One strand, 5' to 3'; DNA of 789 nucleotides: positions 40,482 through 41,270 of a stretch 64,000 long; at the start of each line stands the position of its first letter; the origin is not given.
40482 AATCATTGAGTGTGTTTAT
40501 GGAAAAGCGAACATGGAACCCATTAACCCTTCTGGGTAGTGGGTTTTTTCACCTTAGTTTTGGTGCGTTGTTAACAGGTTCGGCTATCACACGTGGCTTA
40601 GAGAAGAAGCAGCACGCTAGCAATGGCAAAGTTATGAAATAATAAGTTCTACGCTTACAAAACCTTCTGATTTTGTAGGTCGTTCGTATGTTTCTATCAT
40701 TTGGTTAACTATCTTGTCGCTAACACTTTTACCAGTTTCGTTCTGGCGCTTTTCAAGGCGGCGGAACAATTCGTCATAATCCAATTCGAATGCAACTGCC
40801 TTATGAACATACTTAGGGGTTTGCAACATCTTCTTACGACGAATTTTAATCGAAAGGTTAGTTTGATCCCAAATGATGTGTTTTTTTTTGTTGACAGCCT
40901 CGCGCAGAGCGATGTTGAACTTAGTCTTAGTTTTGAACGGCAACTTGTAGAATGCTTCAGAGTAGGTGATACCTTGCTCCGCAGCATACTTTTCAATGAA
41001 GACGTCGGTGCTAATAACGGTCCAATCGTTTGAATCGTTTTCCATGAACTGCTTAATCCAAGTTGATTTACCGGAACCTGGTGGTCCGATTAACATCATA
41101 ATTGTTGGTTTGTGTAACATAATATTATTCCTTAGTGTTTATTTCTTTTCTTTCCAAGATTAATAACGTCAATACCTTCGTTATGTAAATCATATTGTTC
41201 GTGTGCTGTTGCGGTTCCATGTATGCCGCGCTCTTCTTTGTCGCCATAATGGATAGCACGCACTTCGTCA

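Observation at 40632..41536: Stand-alone T4-Pnk-like kinase domain adjacent to a DUF1178-type zinc-ribbon protein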

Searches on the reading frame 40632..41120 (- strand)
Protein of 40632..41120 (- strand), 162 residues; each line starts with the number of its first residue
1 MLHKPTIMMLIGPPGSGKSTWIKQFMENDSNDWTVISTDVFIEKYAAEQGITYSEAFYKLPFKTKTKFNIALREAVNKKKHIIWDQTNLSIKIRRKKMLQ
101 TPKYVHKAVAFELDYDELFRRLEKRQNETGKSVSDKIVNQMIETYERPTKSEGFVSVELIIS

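Call 3: search_protein_families(library=pfam, proteins=[window:40632-41120:-], max_evalue=0.1)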
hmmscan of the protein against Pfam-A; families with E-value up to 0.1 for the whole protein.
window:40632-41120:- (162 aa): 29 families (the best 25 are shown)
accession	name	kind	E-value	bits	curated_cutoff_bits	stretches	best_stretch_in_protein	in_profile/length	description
PF13671.12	AAA_33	-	1.3e-22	81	27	1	8-148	2-143/143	AAA domain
PF08433.16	KTI12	-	8.1e-09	35.8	22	1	8-151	4-143/271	Chromatin associated protein KTI12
PF13207.12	AAA_17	-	4.8e-07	30.6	27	1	11-128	1-125/136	AAA domain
PF13238.12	AAA_18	-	7.4e-07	30.1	29.4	1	9-132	2-118/128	AAA domain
PF01637.24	ATPase_2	-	2.7e-05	24.5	33.2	1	6-98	21-112/225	ATPase domain predominantly from Archaea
PF01712.25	dNK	-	4e-05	23.9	27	1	91-150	109-168/203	Deoxynucleoside kinase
PF13401.12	AAA_22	-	7.6e-05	23.5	27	1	5-75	5-57/130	AAA domain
PF00004.35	AAA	-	0.00017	22.4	21.2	1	8-60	1-38/131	ATPase family associated with various cellular activities (AAA)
PF13479.12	AAA_24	-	0.00078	19.8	27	1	6-86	3-72/195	AAA domain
PF13191.12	AAA_16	-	0.0009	20.2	32.6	1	4-38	23-58/167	AAA ATPase domain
PF00005.33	ABC_tran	-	0.00092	20.3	25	1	4-32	10-38/137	ABC transporter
PF13173.12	AAA_14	-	0.0016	18.9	27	1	6-64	3-60/129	AAA domain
PF25199.1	nSTAND_NTPase5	-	0.0065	16.7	34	1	4-35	40-73/145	Novel STAND NTPase 5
PF00910.28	RNA_helicase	-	0.007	17.3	21.5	1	9-49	2-51/105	RNA helicase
PF20720.3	nSTAND3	-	0.0071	16.5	27.2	1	1-38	13-51/155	Novel STAND NTPase 3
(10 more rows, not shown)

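Call 4: search_protein_families(library=phrogs, proteins=[window:40632-41120:-], max_evalue=0.01)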
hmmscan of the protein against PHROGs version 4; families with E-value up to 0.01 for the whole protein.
window:40632-41120:- (162 aa): 11 families
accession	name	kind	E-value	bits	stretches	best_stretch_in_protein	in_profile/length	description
phrog_6931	-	unknown function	1e-24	88.4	1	3-161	183-340/343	-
phrog_2071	-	other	7.9e-19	69.5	1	4-149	15-145/282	ATPase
phrog_505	-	other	5.3e-15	56.6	1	5-150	2-145/295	polynucleotide kinase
phrog_8238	-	DNA, RNA and nucleotide metabolism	3.1e-05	23.3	1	7-144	4-139/737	RNA ligase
phrog_800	-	head and packaging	0.00026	20.7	1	3-143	30-177/511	terminase small subunit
phrog_14322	-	unknown function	0.00037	20.9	1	7-32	228-254/398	-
phrog_124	-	DNA, RNA and nucleotide metabolism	0.00086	19.8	1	4-39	42-72/382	Sak4-like ssDNA annealing protein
phrog_4581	-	head and packaging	0.0026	18.2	1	6-28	125-147/395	terminase small subunit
phrog_20704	-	unknown function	0.0035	18.5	1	36-147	10-117/130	-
phrog_2666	-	head and packaging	0.0051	16.5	1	6-96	322-402/555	terminase large subunit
phrog_21909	-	unknown function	0.0073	17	0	15-48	133-165/294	-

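Call 6: search_solved_structures(query=window:40632-41120:-, max_evalue=1, show_alignments=3)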
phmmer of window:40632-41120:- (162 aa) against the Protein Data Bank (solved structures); distinct sequences matched with E-value up to 1: 57.
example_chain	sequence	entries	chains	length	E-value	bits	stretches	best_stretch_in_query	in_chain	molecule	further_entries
4xrp_A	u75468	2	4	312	3.1e-10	43.4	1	3-142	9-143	Pnkp1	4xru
4yxx_A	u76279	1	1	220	5.1e-07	33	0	42-76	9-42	dTor_6x35L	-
1ly1_A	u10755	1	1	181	0.00024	24.3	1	7-127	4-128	polynucleotide kinase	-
8s6p_A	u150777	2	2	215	0.00027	24.1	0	45-76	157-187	TRP_18 F116W (R0) | TRP_18 F116W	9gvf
9h10_A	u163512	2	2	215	0.00034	23.8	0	45-76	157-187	[(sulfaNHC)Au].TRP_18 | Tandem-repeat protein (TRP)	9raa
1ltq_A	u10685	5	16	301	0.0008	22.6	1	7-127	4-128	POLYNUCLEOTIDE KINASE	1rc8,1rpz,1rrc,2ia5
9rar_A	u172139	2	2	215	0.00086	22.5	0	45-76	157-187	TRP_F43W | [(sulfaNHC)Au].TRP_F43W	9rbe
9raq_A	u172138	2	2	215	0.00095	22.4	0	45-76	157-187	TRP_F43W/E39L | [(sulfaNHC)Au].TRP_F43W/E39L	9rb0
9h3c_A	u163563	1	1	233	0.0026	20.9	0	45-76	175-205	De novo designed tandem repeat protein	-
9d2f_A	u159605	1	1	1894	0.015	18.5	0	1-34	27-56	Adenylate kinase 9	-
9e7n_B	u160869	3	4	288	0.017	18.3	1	37-128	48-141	Gametocyte surface protein P230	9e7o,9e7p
8xms_A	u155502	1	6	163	0.019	18.1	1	4-61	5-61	Replication-associated protein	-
5vc7_A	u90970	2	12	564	0.036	17.3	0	5-59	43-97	VCP-like ATPase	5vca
9d8a_A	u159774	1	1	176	0.055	16.7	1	6-46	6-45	Rhizopus azygosporus Kinase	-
7lar_A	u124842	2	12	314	0.058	16.6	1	4-61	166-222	ATP-dependent helicase Rep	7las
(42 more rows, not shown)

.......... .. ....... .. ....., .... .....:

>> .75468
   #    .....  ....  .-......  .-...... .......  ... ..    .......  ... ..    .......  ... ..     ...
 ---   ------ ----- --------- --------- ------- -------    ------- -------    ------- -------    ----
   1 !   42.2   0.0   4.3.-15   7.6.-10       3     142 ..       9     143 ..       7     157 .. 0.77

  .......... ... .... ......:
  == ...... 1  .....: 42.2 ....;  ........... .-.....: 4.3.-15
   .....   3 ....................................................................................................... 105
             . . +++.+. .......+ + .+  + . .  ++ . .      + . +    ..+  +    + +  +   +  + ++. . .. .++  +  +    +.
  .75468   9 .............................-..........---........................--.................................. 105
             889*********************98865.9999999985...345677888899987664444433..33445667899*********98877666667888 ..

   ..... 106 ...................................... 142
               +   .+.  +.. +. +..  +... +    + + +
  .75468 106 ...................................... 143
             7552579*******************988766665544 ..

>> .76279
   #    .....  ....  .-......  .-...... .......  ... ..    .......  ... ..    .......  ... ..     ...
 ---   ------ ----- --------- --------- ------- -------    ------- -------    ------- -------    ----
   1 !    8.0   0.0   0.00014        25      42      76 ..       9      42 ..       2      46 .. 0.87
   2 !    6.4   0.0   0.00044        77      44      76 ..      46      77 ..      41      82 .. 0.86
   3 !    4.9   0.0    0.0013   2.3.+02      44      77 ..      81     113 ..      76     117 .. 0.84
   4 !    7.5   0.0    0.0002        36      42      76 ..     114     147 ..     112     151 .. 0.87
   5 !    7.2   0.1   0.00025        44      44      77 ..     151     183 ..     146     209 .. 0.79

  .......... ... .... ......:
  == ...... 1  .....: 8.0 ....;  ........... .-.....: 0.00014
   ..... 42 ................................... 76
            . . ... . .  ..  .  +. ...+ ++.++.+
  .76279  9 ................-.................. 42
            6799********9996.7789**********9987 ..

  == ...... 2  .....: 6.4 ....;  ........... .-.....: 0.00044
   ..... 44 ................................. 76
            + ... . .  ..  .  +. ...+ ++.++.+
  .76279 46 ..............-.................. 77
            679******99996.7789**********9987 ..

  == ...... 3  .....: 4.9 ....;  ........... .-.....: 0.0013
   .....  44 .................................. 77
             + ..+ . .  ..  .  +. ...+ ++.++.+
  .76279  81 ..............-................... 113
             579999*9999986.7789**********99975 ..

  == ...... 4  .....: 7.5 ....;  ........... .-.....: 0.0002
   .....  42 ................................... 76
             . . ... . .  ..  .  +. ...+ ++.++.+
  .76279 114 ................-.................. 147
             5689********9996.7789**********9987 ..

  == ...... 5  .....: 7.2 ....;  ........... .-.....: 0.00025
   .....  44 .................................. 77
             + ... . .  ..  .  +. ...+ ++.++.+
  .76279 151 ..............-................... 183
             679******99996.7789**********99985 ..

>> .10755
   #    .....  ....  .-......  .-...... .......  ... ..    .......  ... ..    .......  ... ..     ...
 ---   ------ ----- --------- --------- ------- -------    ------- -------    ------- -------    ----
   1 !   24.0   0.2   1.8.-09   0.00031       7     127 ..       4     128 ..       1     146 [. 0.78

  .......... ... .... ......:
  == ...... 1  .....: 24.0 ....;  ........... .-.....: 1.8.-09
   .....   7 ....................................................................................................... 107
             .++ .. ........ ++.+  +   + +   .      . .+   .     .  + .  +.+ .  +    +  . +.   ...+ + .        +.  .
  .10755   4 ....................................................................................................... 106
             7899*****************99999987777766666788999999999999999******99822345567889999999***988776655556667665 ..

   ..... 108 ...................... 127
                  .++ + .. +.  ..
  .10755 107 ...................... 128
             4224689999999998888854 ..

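Call 7: search_dna_similar(query=window:40632-41120:-, collection=phages, mode=protein, max_rows=30, max_evalue=0.001)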
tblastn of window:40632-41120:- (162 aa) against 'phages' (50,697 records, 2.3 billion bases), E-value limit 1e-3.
Records with a match: 110; places in all: 110; records where one place covers at least 80% of the query: 106.
Best place of each record, by identity: <60% 110.
By first word of the organism name: Campylobacter 52; Bacillus 34; Synechococcus 3; uncultured 3; Xanthomonas 2; Ruegeria 2; Sinorhizobium 2; Caulobacter 2; Stenotrophomonas 2; Bacteriophage 1; and 7 more.
By host as written in the record: Campylobacter jejuni 17; Campylobacter jejuni NCTC12662 15; Bacillus anthracis Sterne 10; - 9; Bacillus cereus 6; Bacillus anthracis 6; Campylobacter sp. 4; Ruegeria pomeroyi DSS-3 3; and 28 more.
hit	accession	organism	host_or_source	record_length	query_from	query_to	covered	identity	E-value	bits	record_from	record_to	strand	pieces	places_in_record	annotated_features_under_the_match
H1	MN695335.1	Synechococcus phage B23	Synechoccus sp.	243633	1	154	89%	40.8%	4e-21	123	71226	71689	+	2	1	hypothetical protein (x2)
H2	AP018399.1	Xanthomonas phage XacN1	Xanthomonas citri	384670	2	154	94%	38.1%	3e-28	114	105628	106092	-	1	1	predicted kinase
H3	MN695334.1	Synechococcus phage B3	Synechoccus sp.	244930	1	154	89%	40.1%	4e-20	120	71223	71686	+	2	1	hypothetical protein (x2)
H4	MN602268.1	Bacteriophage DSS3_MAL1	-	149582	2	154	94%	37.3%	2e-21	95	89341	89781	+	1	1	zeta toxin | RNA ligase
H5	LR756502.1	uncultured phage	metagenomic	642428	2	157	96%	35.8%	2e-11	66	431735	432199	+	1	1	record has no annotation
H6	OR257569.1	Ruegeria phage RpAliso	Ruegeria pomeroyi DSS-3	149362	2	154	94%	35.9%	9e-19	87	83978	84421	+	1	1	polynucleotide kinase | RNA ligase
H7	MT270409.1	Phaeobacter phage MD18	Phaeobacter inhibens DSM 17395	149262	4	154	93%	36.4%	5e-20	91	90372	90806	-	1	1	hypothetical protein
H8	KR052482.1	Sinorhizobium phage phiN3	Sinorhizobium meliloti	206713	2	154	94%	35.8%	1e-11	67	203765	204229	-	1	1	putative polyA polymerase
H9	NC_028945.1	Sinorhizobium phage phiN3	Sinorhizobium meliloti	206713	2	154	94%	35.8%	1e-11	67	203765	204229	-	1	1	putative polyA polymerase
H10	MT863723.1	Campylobacter phage F361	Campylobacter jejuni NCTC12662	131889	4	152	92%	36.5%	9e-14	73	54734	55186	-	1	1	putative polynucleotide 5' kinase and 3' phosphatase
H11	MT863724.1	Campylobacter phage F365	Campylobacter jejuni NCTC12662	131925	4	152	92%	36.5%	1e-13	73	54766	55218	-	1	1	putative polynucleotide 5' kinase and 3' phosphatase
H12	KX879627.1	Campylobacter phage vB_CjeM_Los1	Campylobacter jejuni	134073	4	152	92%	36.5%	1e-13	73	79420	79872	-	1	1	putative polyA polymerase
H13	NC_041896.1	Campylobacter phage vB_CjeM_Los1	Campylobacter jejuni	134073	4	152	92%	36.5%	1e-13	73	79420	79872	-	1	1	putative polyA polymerase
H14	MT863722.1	Campylobacter phage F360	Campylobacter jejuni NCTC12662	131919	4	152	92%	36.5%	1e-13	73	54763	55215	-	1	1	putative polynucleotide 5' kinase and 3' phosphatase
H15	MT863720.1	Campylobacter phage F357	Campylobacter jejuni NCTC12662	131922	4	152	92%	36.5%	1e-13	73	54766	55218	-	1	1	putative polynucleotide 5' kinase and 3' phosphatase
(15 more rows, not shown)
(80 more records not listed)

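Call 16: find_encoding_contigs(protein=window:40632-41120:-, flank=10000, max_places=6)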
Protein window:40632-41120:- (162 aa): 4 contigs read that carry it; 1 place shown.
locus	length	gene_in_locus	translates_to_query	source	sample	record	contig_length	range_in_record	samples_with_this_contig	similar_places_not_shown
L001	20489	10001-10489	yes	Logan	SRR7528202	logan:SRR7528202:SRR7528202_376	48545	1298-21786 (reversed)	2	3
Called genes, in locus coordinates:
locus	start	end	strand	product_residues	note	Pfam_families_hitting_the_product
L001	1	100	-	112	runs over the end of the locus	-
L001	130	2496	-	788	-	-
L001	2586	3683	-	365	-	-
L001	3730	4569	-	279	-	PF02086:MethyltransfD12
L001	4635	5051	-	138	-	-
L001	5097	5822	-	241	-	PF01541:GIY-YIG (weak), PF07460:NUMOD3 (weak)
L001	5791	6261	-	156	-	PF08291:Peptidase_M15_3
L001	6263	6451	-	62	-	-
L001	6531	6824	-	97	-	-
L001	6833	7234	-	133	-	-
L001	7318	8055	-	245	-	PF00149:Metallophos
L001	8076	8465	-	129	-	-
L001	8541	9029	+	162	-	-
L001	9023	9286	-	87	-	-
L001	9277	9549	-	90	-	-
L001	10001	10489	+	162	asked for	PF08433:KTI12, PF13207:AAA_17 (weak), PF13238:AAA_18 (weak), PF13671:AAA_33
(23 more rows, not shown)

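Call 17: find_homologous_proteins(query=window:40632-41120:-, max_evalue=0.00001)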
Query window:40632-41120:- (162 aa): 41 proteins with E <= 0.00001 among 155 candidates.
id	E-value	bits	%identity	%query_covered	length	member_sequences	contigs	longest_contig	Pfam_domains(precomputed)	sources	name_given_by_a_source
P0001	6.5e-102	356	100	100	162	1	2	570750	PF13671.13,PF13207.13,PF08433.17,PF13238.13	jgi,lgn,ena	-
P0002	1.9e-39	153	45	97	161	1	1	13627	PF06414.19,PF13671.13,PF13207.13,PF08433.17,PF00004.36,PF13238.13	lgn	-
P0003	1.4e-35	140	47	94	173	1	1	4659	PF06414.19,PF13671.13,PF13207.13,PF08433.17,PF13238.13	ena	-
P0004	3.6e-35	139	48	93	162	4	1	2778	PF06414.19,PF13671.13,PF13207.13,PF08433.17,PF13238.13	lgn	-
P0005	8.3e-35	138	45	93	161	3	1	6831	PF13671.13,PF13207.13,PF08433.17,PF13238.13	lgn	-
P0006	1.8e-34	137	45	93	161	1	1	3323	PF06414.19,PF13671.13,PF13207.13,PF08433.17,PF13238.13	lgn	-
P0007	3.7e-34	136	48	90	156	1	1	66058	PF13671.13,PF13207.13,PF08433.17,PF13238.13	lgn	-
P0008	1.2e-33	134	46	98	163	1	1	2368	PF06414.19,PF13671.13,PF13207.13,PF08433.17,PF13238.13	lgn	-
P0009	1.3e-33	134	46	93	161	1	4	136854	PF06414.19,PF13671.13,PF13207.13,PF08433.17,PF13238.13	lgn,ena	-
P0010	3.8e-33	133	44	93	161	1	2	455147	PF06414.19,PF13671.13,PF13207.13,PF08433.17,PF13238.13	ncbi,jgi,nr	ncbi:MAG: ATP-binding protein [Gammaproteobacteria bacterium]|nr:ATP-binding protein [Gammaproteobac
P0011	1.8e-32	130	45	93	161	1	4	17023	PF13671.13,PF13207.13,PF08433.17,PF13238.13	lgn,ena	-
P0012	3.1e-32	130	45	90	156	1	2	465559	PF13671.13,PF13207.13,PF08433.17,PF13238.13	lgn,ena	-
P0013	6.0e-32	129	44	93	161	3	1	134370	PF13671.13,PF13207.13,PF08433.17,PF13238.13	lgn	-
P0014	2.6e-31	127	44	96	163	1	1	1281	PF06414.19,PF13671.13,PF13207.13,PF08433.17,PF13238.13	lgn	-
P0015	4.0e-31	126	49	97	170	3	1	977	PF06414.19,PF13671.13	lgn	-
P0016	7.9e-31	125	44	94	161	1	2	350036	PF13671.13,PF13207.13,PF08433.17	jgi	jgi:predicted kinase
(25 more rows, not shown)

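Call 18: find_encoding_contigs(protein=P0010, flank=8000, max_places=2)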
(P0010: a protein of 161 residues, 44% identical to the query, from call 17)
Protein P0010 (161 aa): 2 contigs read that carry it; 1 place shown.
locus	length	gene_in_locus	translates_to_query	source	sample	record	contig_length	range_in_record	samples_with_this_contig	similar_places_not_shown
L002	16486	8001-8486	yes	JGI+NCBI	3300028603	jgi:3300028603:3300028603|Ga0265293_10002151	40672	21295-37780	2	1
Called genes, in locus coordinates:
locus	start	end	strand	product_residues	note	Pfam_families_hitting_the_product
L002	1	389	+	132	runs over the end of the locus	-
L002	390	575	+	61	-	-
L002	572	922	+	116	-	-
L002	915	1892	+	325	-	-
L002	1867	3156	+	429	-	PF08010:Phage_30_3, PF00929:RNase_T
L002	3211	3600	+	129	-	PF10828:DUF2570 (faint)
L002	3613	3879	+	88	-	-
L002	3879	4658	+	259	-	PF00226:DnaJ, PF01556:DnaJ_C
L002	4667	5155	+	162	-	PF01327:Pep_deformylase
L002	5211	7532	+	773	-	PF02861:Clp_N, PF00004:AAA, PF17871:AAA_lid_9, PF00004:AAA, PF07724:AAA_2, PF07728:AAA_5, PF13401:AAA_22, PF10431:ClpB_D2-small, +10 more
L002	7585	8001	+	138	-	-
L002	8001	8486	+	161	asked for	PF06414:Zeta_toxin (weak), PF08433:KTI12, PF13238:AAA_18 (weak), PF13671:AAA_33, PF13207:AAA_17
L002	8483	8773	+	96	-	-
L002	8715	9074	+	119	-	-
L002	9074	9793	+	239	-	-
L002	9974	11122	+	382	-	PF01467:CTP_transf_like, PF00293:NUDIX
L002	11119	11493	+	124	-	-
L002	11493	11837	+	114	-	-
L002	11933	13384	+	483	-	PF18127:NAMPT_N, PF04095:NAPRTase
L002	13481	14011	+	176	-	-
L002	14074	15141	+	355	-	PF00478:IMPDH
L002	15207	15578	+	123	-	-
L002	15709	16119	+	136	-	PF02675:AdoMet_dc (weak)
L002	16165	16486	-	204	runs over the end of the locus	PF00182:Glyco_hydro_19 (weak)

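Call 19: find_encoding_contigs(protein=P0012, flank=8000, max_places=2)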
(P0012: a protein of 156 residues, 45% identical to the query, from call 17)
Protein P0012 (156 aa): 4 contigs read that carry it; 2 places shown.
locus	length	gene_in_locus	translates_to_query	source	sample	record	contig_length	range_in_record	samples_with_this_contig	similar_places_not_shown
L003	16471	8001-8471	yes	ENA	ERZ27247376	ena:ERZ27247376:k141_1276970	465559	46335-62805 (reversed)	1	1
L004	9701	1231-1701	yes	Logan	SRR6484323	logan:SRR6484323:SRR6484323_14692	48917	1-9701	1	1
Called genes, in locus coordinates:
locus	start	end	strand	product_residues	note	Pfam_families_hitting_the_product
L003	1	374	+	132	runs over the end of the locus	-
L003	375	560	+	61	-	-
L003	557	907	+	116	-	-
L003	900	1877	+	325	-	-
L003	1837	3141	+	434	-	PF08010:Phage_30_3, PF00929:RNase_T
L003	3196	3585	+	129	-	PF10828:DUF2570 (faint)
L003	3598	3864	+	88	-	-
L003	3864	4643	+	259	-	PF00226:DnaJ, PF01556:DnaJ_C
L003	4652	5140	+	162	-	PF01327:Pep_deformylase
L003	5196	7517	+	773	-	PF02861:Clp_N, PF00004:AAA, PF17871:AAA_lid_9, PF00004:AAA, PF07724:AAA_2, PF07728:AAA_5, PF13401:AAA_22, PF10431:ClpB_D2-small, +10 more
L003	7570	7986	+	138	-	-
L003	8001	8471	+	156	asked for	PF08433:KTI12, PF13207:AAA_17, PF13238:AAA_18 (weak), PF13671:AAA_33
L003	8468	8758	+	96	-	-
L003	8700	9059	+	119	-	-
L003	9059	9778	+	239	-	-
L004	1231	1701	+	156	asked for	PF08433:KTI12, PF13207:AAA_17, PF13238:AAA_18 (weak), PF13671:AAA_33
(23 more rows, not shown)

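Call 20: find_encoding_contigs(protein=P0016, flank=8000, max_places=2)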
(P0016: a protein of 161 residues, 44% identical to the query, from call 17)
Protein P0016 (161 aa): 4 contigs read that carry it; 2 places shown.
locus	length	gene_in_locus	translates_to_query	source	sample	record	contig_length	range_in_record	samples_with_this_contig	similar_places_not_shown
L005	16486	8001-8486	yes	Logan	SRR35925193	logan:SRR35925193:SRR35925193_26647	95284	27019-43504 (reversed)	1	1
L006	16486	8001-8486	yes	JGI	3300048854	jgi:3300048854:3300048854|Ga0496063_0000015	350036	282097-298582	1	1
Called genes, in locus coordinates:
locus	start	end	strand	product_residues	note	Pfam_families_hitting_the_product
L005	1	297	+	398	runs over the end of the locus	PF01467:CTP_transf_like, PF08218:Citrate_ly_lig (faint), PF00293:NUDIX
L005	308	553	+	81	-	-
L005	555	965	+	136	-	PF00856:SET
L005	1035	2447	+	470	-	PF18127:NAMPT_N, PF04095:NAPRTase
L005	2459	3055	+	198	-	-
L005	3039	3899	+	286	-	PF02540:NAD_synthase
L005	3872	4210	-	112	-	-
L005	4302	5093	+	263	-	PF13640:2OG-FeII_Oxy_3, PF13759:2OG-FeII_Oxy_5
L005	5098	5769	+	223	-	-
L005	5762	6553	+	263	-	-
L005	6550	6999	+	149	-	-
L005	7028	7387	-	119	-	-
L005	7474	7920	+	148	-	PF00383:dCMP_cyt_deam_1, PF14437:MafB19-deam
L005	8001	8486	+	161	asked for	PF08433:KTI12 (weak), PF13671:AAA_33, PF13207:AAA_17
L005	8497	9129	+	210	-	PF01844:HNH, PF14279:HNH_5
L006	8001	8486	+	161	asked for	PF08433:KTI12 (weak), PF13671:AAA_33, PF13207:AAA_17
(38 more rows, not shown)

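Call 22: find_encoding_contigs(protein=P0009, flank=8000, max_places=2)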
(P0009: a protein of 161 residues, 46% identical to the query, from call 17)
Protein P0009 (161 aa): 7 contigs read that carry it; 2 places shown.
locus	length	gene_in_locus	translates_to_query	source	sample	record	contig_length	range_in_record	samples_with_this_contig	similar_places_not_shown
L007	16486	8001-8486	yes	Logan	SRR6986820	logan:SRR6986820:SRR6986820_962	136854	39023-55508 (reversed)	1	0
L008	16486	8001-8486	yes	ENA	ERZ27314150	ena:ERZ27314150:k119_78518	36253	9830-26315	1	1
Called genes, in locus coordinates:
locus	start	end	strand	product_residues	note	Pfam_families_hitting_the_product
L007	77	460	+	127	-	-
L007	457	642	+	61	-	-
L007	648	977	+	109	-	-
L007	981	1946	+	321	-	-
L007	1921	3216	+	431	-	PF08010:Phage_30_3, PF00929:RNase_T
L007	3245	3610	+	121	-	-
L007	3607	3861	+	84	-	-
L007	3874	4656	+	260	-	PF00226:DnaJ, PF01556:DnaJ_C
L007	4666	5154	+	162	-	PF01327:Pep_deformylase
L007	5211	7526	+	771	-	PF02861:Clp_N, PF00004:AAA, PF17871:AAA_lid_9, PF00004:AAA, PF07724:AAA_2, PF07728:AAA_5, PF13401:AAA_22, PF10431:ClpB_D2-small, +16 more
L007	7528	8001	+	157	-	-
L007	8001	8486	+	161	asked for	PF06414:Zeta_toxin (weak), PF08433:KTI12, PF13238:AAA_18 (weak), PF13671:AAA_33, PF13207:AAA_17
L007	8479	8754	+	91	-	-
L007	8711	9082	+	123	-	-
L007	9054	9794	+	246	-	-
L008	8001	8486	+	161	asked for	PF06414:Zeta_toxin (weak), PF08433:KTI12, PF13238:AAA_18 (weak), PF13671:AAA_33, PF13207:AAA_17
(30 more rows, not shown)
